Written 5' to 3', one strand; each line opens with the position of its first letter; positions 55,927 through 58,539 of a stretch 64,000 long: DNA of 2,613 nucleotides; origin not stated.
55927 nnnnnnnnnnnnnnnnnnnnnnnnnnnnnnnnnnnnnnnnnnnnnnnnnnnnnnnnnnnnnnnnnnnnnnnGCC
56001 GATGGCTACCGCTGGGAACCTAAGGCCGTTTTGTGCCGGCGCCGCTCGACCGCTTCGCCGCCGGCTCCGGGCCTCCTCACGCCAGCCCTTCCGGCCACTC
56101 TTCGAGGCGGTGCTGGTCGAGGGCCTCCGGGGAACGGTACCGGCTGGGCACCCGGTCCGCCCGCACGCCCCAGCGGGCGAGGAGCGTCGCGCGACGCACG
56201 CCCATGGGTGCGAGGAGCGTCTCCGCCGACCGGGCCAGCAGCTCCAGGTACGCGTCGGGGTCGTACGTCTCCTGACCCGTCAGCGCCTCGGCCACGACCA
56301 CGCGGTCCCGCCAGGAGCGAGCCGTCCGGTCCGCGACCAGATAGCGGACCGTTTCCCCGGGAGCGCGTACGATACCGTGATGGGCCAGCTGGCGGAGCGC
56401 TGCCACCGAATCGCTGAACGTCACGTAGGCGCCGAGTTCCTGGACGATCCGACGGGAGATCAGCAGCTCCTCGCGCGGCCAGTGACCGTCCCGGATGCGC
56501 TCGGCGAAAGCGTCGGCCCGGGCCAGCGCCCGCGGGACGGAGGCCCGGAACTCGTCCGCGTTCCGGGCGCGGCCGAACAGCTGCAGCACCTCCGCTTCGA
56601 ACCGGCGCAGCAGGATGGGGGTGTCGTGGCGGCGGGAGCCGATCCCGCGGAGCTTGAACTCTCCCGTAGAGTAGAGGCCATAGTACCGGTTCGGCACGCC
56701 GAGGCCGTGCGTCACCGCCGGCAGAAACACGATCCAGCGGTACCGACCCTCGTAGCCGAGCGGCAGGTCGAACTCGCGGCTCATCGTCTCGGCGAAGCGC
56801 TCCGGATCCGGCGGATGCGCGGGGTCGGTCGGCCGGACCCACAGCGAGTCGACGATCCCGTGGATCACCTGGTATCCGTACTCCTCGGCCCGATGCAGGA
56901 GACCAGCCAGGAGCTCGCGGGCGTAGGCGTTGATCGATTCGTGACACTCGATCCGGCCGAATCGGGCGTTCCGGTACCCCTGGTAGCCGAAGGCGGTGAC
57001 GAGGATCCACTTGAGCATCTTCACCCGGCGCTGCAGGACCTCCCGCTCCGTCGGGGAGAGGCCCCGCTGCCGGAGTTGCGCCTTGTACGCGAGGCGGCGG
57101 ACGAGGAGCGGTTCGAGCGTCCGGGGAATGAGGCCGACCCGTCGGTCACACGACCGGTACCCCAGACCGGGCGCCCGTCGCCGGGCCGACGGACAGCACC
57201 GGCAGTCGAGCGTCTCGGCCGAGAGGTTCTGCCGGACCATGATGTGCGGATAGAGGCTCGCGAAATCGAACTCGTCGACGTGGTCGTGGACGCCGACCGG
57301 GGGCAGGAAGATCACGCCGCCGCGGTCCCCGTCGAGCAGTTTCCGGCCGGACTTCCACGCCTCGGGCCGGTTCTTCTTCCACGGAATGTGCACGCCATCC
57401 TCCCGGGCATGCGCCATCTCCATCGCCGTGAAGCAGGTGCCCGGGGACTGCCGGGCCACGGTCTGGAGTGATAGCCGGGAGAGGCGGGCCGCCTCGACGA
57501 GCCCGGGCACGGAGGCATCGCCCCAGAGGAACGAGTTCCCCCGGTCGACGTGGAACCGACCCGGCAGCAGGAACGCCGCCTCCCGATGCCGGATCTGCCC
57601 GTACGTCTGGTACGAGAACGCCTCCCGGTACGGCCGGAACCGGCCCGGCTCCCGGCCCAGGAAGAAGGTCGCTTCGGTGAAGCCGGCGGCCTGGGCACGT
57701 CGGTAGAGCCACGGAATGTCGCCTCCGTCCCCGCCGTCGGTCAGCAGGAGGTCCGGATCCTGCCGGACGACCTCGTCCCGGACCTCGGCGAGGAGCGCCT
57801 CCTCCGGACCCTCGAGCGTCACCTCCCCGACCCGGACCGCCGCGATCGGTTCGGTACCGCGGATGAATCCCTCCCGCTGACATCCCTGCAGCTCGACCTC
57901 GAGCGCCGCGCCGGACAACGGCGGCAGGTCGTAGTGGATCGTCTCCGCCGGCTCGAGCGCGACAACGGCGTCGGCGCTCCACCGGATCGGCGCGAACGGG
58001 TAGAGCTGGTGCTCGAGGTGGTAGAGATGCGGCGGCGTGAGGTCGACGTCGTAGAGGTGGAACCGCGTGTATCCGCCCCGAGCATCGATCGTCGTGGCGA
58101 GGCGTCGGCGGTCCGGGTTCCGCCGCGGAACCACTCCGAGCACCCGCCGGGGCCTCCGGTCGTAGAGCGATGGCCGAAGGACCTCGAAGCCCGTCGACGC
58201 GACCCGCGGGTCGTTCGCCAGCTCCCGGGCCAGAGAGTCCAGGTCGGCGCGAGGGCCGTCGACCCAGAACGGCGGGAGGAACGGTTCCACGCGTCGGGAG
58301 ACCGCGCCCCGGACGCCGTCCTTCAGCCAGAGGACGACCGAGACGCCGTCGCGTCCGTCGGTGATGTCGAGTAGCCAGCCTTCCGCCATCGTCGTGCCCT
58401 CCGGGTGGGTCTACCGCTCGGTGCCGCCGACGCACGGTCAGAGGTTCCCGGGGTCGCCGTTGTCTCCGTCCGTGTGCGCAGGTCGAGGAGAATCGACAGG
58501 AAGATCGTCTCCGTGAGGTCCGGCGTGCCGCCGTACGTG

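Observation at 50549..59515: Long minus-strand gene string linking the degenerate PolB/RadA pair to HEAT-repeat, GNAT, GT-B-like, M29 aminopeptidase and 3-methyladenine glycosylase genes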

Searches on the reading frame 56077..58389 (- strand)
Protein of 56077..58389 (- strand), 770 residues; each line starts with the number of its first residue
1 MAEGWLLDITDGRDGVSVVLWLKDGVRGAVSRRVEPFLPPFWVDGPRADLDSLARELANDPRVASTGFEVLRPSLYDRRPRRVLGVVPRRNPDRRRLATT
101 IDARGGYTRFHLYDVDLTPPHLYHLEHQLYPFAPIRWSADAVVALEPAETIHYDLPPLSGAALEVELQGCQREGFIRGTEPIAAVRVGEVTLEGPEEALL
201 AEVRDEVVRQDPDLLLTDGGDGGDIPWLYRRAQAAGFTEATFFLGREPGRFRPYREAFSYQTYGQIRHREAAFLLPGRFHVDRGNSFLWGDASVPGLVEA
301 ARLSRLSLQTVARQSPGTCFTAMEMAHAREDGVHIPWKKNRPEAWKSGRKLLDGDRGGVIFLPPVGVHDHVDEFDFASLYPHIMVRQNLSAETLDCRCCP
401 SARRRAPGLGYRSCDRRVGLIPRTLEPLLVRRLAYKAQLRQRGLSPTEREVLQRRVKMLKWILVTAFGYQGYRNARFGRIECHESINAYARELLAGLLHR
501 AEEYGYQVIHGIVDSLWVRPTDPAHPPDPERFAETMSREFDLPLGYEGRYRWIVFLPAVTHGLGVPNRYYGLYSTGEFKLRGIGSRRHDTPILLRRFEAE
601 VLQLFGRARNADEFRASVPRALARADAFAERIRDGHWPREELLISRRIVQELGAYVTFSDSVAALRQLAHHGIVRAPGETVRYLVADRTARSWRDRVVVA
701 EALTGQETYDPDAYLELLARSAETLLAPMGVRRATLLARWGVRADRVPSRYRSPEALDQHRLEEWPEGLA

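Call 4: search_protein_families(library=pfam, proteins=[window:56077-58389:-], max_evalue=0.01)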
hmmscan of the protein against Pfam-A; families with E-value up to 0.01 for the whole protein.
window:56077-58389:- (770 aa): 1 family
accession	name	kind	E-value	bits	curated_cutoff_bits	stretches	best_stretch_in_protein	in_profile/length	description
PF00136.26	DNA_pol_B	-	3.4e-18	66.1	23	1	354-497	42-195/453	DNA polymerase family B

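Call 6: search_protein_families(library=ncbifam, proteins=[window:56077-58389:-], max_evalue=0.01)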
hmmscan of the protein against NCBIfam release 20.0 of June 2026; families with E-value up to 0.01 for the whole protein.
window:56077-58389:- (770 aa): 8 families
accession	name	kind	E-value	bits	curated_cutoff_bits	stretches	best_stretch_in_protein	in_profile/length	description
NF004418.0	PRK05761.1-4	subfamily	1.2e-123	413.8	692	1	18-736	13-700/717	type B DNA-directed DNA polymerase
NF004416.0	PRK05761.1-2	equivalog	5e-108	362.2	516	1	5-727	2-647/665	type B DNA-directed DNA polymerase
NF004417.0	PRK05761.1-3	equivalog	3.5e-36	124.5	780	1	300-735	426-850/858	DNA-directed DNA polymerase I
NF004419.0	PRK05761.1-5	equivalog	4.8e-28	97.6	1285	1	300-734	493-918/932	DNA-directed DNA polymerase I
NF004415.0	PRK05761.1-1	equivalog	1e-20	73.3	1289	1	301-732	436-860/883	DNA-directed DNA polymerase I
TIGR00592.1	pol2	superfamily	1.4e-14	53.1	239.95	1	356-716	801-1164/1176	DNA polymerase (pol2)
NF004421.0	PRK05762.1-2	equivalog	9.5e-07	27.5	570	1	357-614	413-677/795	DNA polymerase II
NF004422.0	PRK05762.1-4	equivalog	0.0039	15.6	1103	0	355-530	403-567/789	DNA polymerase II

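Call 7: search_protein_families(library=padloc, proteins=[window:56077-58389:-], max_evalue=0.01)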
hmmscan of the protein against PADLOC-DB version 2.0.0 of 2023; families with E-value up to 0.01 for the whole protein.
window:56077-58389:- (770 aa): 1 family
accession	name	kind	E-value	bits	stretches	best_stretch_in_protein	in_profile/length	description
PDLC03707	HEase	-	1.7e-19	66.5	2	466-735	1390-1651/1671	homing endonuclease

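Call 8: find_homologous_proteins(query=window:56077-58389:-, max_evalue=0.00001)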
Query window:56077-58389:- (770 aa): 747 proteins with E <= 0.00001 among 8000 candidates; the best 120 are listed.
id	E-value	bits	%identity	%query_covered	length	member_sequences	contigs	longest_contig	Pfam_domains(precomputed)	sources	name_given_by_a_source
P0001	0.0e+0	1680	95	99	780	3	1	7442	PF00136.27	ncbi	-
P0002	0.0e+0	1550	87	100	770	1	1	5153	PF00136.27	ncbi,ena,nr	ncbi:MAG TPA: DNA polymerase domain-containing protein [Thermoplasmata archaeon]|nr:DNA polymerase d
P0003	0.0e+0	1542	86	100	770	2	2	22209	PF00136.27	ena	-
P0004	0.0e+0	1517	84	100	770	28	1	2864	PF00136.27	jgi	jgi:DNA polymerase elongation subunit (family B)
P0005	0.0e+0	1513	84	100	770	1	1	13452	PF00136.27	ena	-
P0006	0.0e+0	1496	85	99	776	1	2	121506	PF00136.27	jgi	jgi:DNA polymerase-2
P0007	0.0e+0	1491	84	99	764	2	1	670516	PF00136.27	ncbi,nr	ncbi:MAG: hypothetical protein L3K14_01165 [Thermoplasmata archaeon]|nr:hypothetical protein [Thermo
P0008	0.0e+0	1457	82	99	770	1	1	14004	PF00136.27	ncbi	-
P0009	0.0e+0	1403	80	99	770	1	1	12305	PF00136.27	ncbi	-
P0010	0.0e+0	1304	76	99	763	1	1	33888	PF00136.27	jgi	jgi:DNA polymerase elongation subunit (family B)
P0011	0.0e+0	1137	68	99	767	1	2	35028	PF00136.27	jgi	jgi:DNA polymerase elongation subunit (family B)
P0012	0.0e+0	1135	68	99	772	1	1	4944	PF00136.27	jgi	jgi:DNA polymerase-2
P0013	0.0e+0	1133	67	99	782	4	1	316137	PF00136.27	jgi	jgi:DNA polymerase elongation subunit (family B)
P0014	0.0e+0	1124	67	99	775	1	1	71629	PF00136.27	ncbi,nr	ncbi:MAG TPA: DNA polymerase domain-containing protein [Thermoplasmata archaeon]|nr:DNA polymerase d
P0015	0.0e+0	1116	67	99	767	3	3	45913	PF00136.27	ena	-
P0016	0.0e+0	1106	66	99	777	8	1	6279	PF00136.27,PF03104.26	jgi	-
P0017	0.0e+0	1105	67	99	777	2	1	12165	PF00136.27,PF03104.26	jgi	jgi:DNA polymerase elongation subunit (family B)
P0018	0.0e+0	1105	67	99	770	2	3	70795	PF00136.27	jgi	jgi:DNA polymerase elongation subunit (family B)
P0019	0.0e+0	1104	67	100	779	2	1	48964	PF00136.27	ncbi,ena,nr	ncbi:MAG TPA: DNA polymerase domain-containing protein [Thermoplasmata archaeon]|nr:DNA polymerase d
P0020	0.0e+0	1104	66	99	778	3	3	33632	PF00136.27,PF03104.26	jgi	jgi:DNA polymerase elongation subunit (family B)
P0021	0.0e+0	1102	67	99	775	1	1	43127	PF00136.27,PF03104.26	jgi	jgi:DNA polymerase elongation subunit (family B)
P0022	0.0e+0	1101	67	99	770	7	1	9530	PF00136.27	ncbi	ncbi:MAG: DNA polymerase domain-containing protein [Thermoplasmata archaeon]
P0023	0.0e+0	1099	66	99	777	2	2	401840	PF00136.27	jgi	jgi:DNA polymerase elongation subunit (family B)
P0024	0.0e+0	1098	67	98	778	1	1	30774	PF00136.27,PF03104.26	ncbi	ncbi:MAG: DNA polymerase domain-containing protein [Thermoplasmata archaeon]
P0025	0.0e+0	1097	66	99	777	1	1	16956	PF00136.27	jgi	jgi:DNA polymerase elongation subunit (family B)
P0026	0.0e+0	1095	65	99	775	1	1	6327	PF00136.27,PF03104.26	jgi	jgi:DNA polymerase elongation subunit (family B)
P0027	0.0e+0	1094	64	99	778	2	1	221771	PF00136.27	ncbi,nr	ncbi:MAG: hypothetical protein L3K23_07715 [Thermoplasmata archaeon]|nr:hypothetical protein [Thermo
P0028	0.0e+0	1094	66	99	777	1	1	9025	PF00136.27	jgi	-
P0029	0.0e+0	1092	66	99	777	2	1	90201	PF00136.27,PF03104.26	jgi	jgi:DNA polymerase elongation subunit (family B)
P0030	0.0e+0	1092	66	99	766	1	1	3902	PF00136.27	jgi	jgi:DNA polymerase elongation subunit (family B)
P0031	0.0e+0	1091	66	100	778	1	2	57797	PF00136.27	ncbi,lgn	ncbi:MAG: DNA polymerase domain-containing protein [Thermoplasmata archaeon]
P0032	0.0e+0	1091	65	100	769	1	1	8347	PF00136.27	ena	-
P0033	0.0e+0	1091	66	100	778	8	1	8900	PF00136.27,PF03104.26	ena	-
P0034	0.0e+0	1091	66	99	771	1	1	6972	PF00136.27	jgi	jgi:DNA polymerase elongation subunit (family B)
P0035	0.0e+0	1090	66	99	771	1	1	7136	PF00136.27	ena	-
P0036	0.0e+0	1089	66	99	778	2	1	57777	PF00136.27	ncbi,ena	-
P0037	0.0e+0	1089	67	99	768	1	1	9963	PF00136.27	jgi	jgi:DNA polymerase elongation subunit (family B)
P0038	0.0e+0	1089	65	98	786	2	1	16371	PF00136.27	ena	-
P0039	0.0e+0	1089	64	99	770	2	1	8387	PF00136.27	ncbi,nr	ncbi:MAG: hypothetical protein L3K15_08805 [Thermoplasmata archaeon]|nr:hypothetical protein [Thermo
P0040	0.0e+0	1088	67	99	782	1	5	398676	PF00136.27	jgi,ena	jgi:DNA polymerase elongation subunit (family B)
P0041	0.0e+0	1087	67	98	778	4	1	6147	PF00136.27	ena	-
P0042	0.0e+0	1087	66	99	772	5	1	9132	PF00136.27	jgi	jgi:DNA polymerase elongation subunit (family B)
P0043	0.0e+0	1086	66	99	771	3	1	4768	PF00136.27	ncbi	-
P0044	0.0e+0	1084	66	98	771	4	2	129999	PF00136.27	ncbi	-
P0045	0.0e+0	1083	65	99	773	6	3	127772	PF00136.27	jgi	-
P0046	0.0e+0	1082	66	99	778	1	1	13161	PF00136.27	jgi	jgi:DNA polymerase elongation subunit (family B)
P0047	0.0e+0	1082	66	99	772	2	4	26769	PF00136.27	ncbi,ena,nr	ncbi:MAG TPA: DNA polymerase domain-containing protein [Thermoplasmata archaeon]|nr:DNA polymerase d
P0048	0.0e+0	1081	66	99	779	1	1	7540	PF00136.27,PF03104.26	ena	-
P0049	0.0e+0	1081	66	99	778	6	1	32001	PF00136.27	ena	-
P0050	0.0e+0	1080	67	99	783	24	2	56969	PF00136.27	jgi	jgi:DNA polymerase elongation subunit (family B)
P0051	0.0e+0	1080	65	100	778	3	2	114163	PF00136.27,PF03104.26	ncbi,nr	ncbi:MAG: hypothetical protein L3J68_01195 [Thermoplasmata archaeon]|nr:hypothetical protein [Thermo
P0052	0.0e+0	1080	65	99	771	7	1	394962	PF00136.27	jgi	jgi:DNA polymerase elongation subunit (family B)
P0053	0.0e+0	1080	66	99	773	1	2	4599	PF00136.27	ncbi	-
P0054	0.0e+0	1080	66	99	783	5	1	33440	PF00136.27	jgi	-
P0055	0.0e+0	1080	64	100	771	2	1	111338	PF00136.27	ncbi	ncbi:MAG: DNA polymerase domain-containing protein [Candidatus Lutacidiplasmatales archaeon]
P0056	0.0e+0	1080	66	99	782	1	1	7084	PF00136.27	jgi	jgi:DNA polymerase elongation subunit (family B)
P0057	0.0e+0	1080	65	99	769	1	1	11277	PF00136.27,PF03104.26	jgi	jgi:DNA polymerase elongation subunit (family B)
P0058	0.0e+0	1079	65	100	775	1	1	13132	PF00136.27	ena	-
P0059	0.0e+0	1079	66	99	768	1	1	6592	PF00136.27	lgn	-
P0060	0.0e+0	1079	66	99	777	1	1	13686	PF00136.27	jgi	jgi:DNA polymerase elongation subunit (family B)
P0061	0.0e+0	1078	66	99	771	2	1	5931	PF00136.27,PF03104.26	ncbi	-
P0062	0.0e+0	1078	65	99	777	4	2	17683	PF00136.27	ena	-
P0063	0.0e+0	1078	66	100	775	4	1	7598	PF00136.27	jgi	jgi:DNA polymerase elongation subunit (family B)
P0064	0.0e+0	1078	66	99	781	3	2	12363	PF00136.27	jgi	-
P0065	0.0e+0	1078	67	99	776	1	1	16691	PF00136.27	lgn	-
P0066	0.0e+0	1077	66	99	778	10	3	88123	PF00136.27,PF03104.26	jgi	jgi:DNA polymerase-2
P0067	0.0e+0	1077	64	99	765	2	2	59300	PF00136.27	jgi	jgi:DNA polymerase-2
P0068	0.0e+0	1077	66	100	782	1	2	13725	PF00136.27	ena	-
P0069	0.0e+0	1077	65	98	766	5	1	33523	PF00136.27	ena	-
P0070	0.0e+0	1077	66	99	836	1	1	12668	PF00136.27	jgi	jgi:DNA polymerase elongation subunit (family B)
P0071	0.0e+0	1077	66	98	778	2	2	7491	PF00136.27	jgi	jgi:DNA polymerase-2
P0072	0.0e+0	1076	65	99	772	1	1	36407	PF00136.27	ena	-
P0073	0.0e+0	1076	66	99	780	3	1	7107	PF00136.27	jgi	-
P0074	0.0e+0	1076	66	99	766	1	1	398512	PF00136.27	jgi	jgi:DNA polymerase elongation subunit (family B)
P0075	0.0e+0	1075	65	99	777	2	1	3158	PF00136.27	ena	-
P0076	0.0e+0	1074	66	99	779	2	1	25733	PF00136.27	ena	-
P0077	0.0e+0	1074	65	100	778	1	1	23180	PF00136.27,PF03104.26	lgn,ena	-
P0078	0.0e+0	1074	66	99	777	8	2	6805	PF00136.27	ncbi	-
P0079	0.0e+0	1074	66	99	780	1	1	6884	PF00136.27,PF03104.26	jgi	jgi:DNA polymerase elongation subunit (family B)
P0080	0.0e+0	1074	64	99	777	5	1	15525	PF00136.27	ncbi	-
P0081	0.0e+0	1073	66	99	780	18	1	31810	PF00136.27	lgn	-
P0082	0.0e+0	1073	66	99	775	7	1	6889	PF00136.27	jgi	-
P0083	0.0e+0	1073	67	99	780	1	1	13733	PF00136.27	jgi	jgi:DNA polymerase elongation subunit (family B)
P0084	0.0e+0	1073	67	99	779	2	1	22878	PF00136.27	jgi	jgi:DNA polymerase elongation subunit (family B)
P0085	0.0e+0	1072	65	99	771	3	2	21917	PF00136.27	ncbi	-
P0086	0.0e+0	1072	65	99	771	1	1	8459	PF00136.27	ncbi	-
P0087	0.0e+0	1072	65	100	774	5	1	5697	PF00136.27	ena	-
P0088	0.0e+0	1072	65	100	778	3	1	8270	PF00136.27,PF03104.26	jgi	jgi:DNA polymerase elongation subunit (family B)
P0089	0.0e+0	1071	66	99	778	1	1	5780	PF00136.27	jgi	jgi:DNA polymerase elongation subunit (family B)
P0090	0.0e+0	1071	66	99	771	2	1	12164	PF00136.27,PF03104.26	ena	-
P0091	0.0e+0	1071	66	99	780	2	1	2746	PF00136.27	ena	-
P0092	0.0e+0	1070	66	99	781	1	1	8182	PF00136.27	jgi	-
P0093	0.0e+0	1070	66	99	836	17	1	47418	PF00136.27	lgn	-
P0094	0.0e+0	1070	65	99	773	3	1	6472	PF00136.27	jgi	jgi:DNA polymerase elongation subunit (family B)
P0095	0.0e+0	1070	65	99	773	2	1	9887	PF00136.27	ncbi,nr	ncbi:MAG: hypothetical protein L3J73_00925 [Thermoplasmata archaeon]|nr:hypothetical protein [Thermo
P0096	0.0e+0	1070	65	99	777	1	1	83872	PF00136.27,PF03104.26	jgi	jgi:DNA polymerase elongation subunit (family B)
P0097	0.0e+0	1070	65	99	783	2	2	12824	PF00136.27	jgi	jgi:DNA polymerase elongation subunit (family B)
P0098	0.0e+0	1069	65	99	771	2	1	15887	PF00136.27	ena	-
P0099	0.0e+0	1069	66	99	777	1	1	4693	PF00136.27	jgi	jgi:DNA polymerase elongation subunit (family B)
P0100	0.0e+0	1069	65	99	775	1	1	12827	PF00136.27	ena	-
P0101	0.0e+0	1069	66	99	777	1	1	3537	PF00136.27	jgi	jgi:DNA polymerase elongation subunit (family B)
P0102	0.0e+0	1069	66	100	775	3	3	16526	PF00136.27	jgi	-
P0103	0.0e+0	1069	65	99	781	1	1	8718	PF00136.27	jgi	jgi:DNA polymerase elongation subunit (family B)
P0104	0.0e+0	1069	66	99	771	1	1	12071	PF00136.27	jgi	jgi:DNA polymerase elongation subunit (family B)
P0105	0.0e+0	1069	66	99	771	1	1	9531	PF00136.27,PF03104.26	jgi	-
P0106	0.0e+0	1068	65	99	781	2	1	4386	PF00136.27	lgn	-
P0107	0.0e+0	1068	65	99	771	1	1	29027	PF00136.27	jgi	jgi:DNA polymerase elongation subunit (family B)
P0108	0.0e+0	1068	65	99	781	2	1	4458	PF00136.27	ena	-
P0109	0.0e+0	1068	66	99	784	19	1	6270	PF00136.27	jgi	-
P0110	0.0e+0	1067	66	99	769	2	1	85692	PF00136.27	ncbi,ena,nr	ncbi:MAG TPA: DNA polymerase domain-containing protein [Thermoplasmata archaeon]|nr:DNA polymerase d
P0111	0.0e+0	1067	65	99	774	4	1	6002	PF00136.27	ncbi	-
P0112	0.0e+0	1067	66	99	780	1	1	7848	PF00136.27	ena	-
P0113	0.0e+0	1067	67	99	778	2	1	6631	PF00136.27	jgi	jgi:DNA polymerase elongation subunit (family B)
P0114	0.0e+0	1067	66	99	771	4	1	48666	PF00136.27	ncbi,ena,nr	ncbi:MAG TPA: DNA polymerase domain-containing protein [Thermoplasmata archaeon]|nr:DNA polymerase d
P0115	0.0e+0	1066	65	99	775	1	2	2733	PF00136.27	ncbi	-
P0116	0.0e+0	1066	65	99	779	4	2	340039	PF00136.27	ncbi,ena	ncbi:MAG: DNA polymerase domain-containing protein [Thermoplasmata archaeon]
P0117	0.0e+0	1066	66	99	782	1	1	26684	PF00136.27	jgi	jgi:DNA polymerase elongation subunit (family B)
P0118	0.0e+0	1066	64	99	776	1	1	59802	PF00136.27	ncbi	-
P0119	0.0e+0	1066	65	99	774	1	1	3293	PF00136.27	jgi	jgi:DNA polymerase elongation subunit (family B)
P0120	0.0e+0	1065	65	99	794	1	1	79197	PF00136.27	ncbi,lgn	ncbi:MAG: DNA polymerase domain-containing protein [Thermoplasmata archaeon]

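Call 12: find_related_loci(query=A1, collection=genome_contigs, flank=10000)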
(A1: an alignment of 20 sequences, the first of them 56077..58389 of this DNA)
Query A1 (770 aa) in genome_contigs; peptide patterns used: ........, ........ (x = any residue, [..] = any of these).
589 stretches matched a pattern; 545 encode a relative of the query (tblastn E <= 1e-3); the best 80 are kept; 80 distinct loci.
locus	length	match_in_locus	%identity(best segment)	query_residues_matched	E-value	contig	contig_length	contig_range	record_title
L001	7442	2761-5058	95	1-766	0e+0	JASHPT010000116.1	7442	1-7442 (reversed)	MAG: Thermoplasmata archaeon isolate JOPF056 JOPF_N071_contig_52221, whole genome shotgun sequence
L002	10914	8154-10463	86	1-770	0e+0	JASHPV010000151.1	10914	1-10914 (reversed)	MAG: Thermoplasmata archaeon isolate JOPF058 JOPF_A143_contig_94152, whole genome shotgun sequence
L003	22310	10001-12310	85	1-770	0e+0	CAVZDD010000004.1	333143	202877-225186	MAG: uncultured Thermoplasmata archaeon isolate MFD09222.bin.1.10 genome assembly, contig: contig_76234, whole genome sh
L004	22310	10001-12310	84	1-770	0e+0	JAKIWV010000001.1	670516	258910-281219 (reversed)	MAG: Thermoplasmata archaeon isolate SubAcS15-31 SubAcS15-31_1, whole genome shotgun sequence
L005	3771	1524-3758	81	1-745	0e+0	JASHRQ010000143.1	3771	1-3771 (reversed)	MAG: Thermoplasmata archaeon isolate JOPF105 JOPF_N101_contig_73490, whole genome shotgun sequence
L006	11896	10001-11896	85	1-632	0e+0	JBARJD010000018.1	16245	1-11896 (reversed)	MAG: Thermoplasmata archaeon isolate MFD06650_ilm_asm_bin24 k127_113716, whole genome shotgun sequence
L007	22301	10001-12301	67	2-768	0e+0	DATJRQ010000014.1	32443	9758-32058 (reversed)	MAG TPA_asm: Thermoplasmata archaeon isolate SMAG_U14971 k141_1680514, whole genome shotgun sequence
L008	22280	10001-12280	67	3-762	0e+0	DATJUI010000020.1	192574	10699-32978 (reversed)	MAG TPA_asm: Thermoplasmata archaeon isolate SMAG_U15042 k141_2005139, whole genome shotgun sequence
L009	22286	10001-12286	64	3-762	0e+0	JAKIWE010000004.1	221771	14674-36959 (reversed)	MAG: Thermoplasmata archaeon isolate AcS5-107 NODE_61_length_221771_cov_24.009647, whole genome shotgun sequence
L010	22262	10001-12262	66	1-755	0e+0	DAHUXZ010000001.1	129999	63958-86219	MAG TPA_asm: Thermoplasmata archaeon isolate clean1967 NODE_1_length_129999_cov_6.370021, whole genome shotgun sequence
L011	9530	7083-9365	67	2-763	0e+0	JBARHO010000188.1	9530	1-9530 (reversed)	MAG: Thermoplasmata archaeon isolate MFD06228_ilm_asm_bin8 k127_51216, whole genome shotgun sequence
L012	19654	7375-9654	66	3-762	0e+0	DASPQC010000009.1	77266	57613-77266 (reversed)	MAG TPA_asm: Thermoplasmata archaeon isolate SMAG_U12189 k141_1869195, whole genome shotgun sequence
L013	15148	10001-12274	66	1-759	0e+0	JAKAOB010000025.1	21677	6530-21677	MAG: Thermoplasmata archaeon isolate YF1.bin107 NODE_2610_length_21677_cov_2.160093, whole genome shotgun sequence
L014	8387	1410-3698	64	3-763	0e+0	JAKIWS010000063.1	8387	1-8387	MAG: Thermoplasmata archaeon isolate SubAcS15-120 SubAcS15-120_63, whole genome shotgun sequence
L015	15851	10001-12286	65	3-764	0e+0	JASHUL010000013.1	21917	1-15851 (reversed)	MAG: Thermoplasmata archaeon isolate JOPF178 JOPF_A141_contig_7554, whole genome shotgun sequence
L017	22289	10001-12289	65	1-763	0e+0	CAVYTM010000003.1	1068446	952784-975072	MAG: uncultured Thermoplasmata archaeon isolate MFD09222.bin.2.162 genome assembly, contig: contig_60308, whole genome s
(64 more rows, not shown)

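Call 46: search_protein_families(library=pfam, proteins=[L017:7000-7767:+, L017:18150-18932:-], max_evalue=1)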
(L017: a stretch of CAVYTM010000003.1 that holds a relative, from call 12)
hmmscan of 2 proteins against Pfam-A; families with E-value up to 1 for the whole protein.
L017:7000-7767:+ (255 aa): 1 family
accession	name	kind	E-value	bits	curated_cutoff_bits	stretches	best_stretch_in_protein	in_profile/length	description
PF01904.24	DUF72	-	8.7e-64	216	25.3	1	21-240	1-216/217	Protein of unknown function DUF72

L017:18150-18932:- (260 aa): 7 families
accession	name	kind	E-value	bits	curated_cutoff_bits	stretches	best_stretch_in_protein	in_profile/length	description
PF13521.12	AAA_28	-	2.6e-06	28.2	27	1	22-114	2-94/164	AAA domain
PF01712.25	dNK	-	0.0044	17.2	27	1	22-160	1-140/203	Deoxynucleoside kinase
PF13671.12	AAA_33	-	0.017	15.8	27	1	21-106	1-82/143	AAA domain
PF07931.18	CPT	-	0.036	14.3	22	1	19-60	1-46/172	Chloramphenicol phosphotransferase-like protein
PF02367.23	TsaE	-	0.061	13.7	26.6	1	16-45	18-47/128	Threonylcarbamoyl adenosine biosynthesis protein TsaE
PF02223.23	Thymidylate_kin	-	0.1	12.7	27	1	134-180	109-154/185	Thymidylate kinase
PF13481.12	AAA_25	-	0.23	11.5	27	1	14-42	28-56/195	AAA domain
